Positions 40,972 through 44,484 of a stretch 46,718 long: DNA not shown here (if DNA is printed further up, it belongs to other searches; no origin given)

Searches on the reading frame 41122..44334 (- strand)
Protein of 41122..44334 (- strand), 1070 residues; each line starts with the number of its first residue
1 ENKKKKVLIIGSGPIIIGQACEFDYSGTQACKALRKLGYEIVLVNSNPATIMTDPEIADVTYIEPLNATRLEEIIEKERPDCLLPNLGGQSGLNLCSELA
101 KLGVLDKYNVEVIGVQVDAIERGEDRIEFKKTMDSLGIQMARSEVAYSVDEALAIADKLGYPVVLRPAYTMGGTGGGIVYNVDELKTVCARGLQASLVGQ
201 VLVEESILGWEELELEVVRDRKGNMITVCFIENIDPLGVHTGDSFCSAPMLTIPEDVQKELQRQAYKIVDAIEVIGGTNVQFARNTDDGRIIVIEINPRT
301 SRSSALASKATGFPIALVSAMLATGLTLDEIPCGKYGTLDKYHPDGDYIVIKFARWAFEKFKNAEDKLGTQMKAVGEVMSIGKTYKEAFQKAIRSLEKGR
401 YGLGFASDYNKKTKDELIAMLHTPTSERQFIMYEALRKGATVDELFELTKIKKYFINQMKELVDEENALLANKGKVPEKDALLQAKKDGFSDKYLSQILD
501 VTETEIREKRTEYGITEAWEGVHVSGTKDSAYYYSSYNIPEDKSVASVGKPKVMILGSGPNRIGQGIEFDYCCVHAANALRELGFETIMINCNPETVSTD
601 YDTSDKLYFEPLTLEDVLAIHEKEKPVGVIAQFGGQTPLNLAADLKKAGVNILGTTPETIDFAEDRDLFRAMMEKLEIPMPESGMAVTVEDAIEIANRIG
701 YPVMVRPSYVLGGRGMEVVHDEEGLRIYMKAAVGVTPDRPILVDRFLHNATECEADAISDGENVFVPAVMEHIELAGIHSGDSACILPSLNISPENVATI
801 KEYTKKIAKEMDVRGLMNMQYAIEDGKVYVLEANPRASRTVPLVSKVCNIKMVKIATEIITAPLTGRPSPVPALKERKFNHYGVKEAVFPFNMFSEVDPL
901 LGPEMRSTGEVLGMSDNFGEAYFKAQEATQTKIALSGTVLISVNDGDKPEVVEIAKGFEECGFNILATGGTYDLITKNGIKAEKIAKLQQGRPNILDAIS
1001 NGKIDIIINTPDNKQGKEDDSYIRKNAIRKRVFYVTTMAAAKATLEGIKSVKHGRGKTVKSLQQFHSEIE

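Call 69: search_protein_families(library=pfam, proteins=[window:41122-44334:-], max_evalue=0.00001)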
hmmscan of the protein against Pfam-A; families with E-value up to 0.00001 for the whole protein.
window:41122-44334:- (1070 aa): 10 families
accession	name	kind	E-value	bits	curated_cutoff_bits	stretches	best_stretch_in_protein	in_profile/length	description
PF25596.1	CPSase_L_D1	-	7.4e-100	329.5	27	2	550-661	2-117/118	Carbamoyl phosphate synthase preATP-grasp domain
PF02786.22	CPSase_L_D2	-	2e-98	328.5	19.8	2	125-330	1-210/211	Carbamoyl-phosphate synthase L chain, ATP binding domain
PF02222.28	ATP-grasp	-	1.9e-25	90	27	2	133-301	3-164/179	ATP-grasp domain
PF02787.25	CPSase_L_D3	-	1.7e-24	86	26.6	1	420-498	2-79/80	Carbamoyl-phosphate synthetase large chain, oligomerisation domain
PF02142.27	MGS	-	3e-22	79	24.1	1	950-1036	1-94/94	MGS-like domain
PF07478.18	Dala_Dala_lig_C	-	2.9e-18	66.6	24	2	693-835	29-174/204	D-ala D-ala ligase C-terminus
PF15632.11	ATPgrasp_Ter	-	3.4e-10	40.2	29.1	0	799-860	48-108/131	ATP-grasp in the biosynthetic pathway with Ter operon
PF13549.11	ATP-grasp_5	-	1.2e-09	38.3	27.6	0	127-166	13-52/221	ATP-grasp domain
PF02655.19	ATP-grasp_3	-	1.3e-09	38.8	23.2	0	671-837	9-157/160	ATP-grasp domain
PF08442.15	ATP-grasp_2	-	1.1e-06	28.8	29.5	0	130-228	8-122/202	ATP-grasp domain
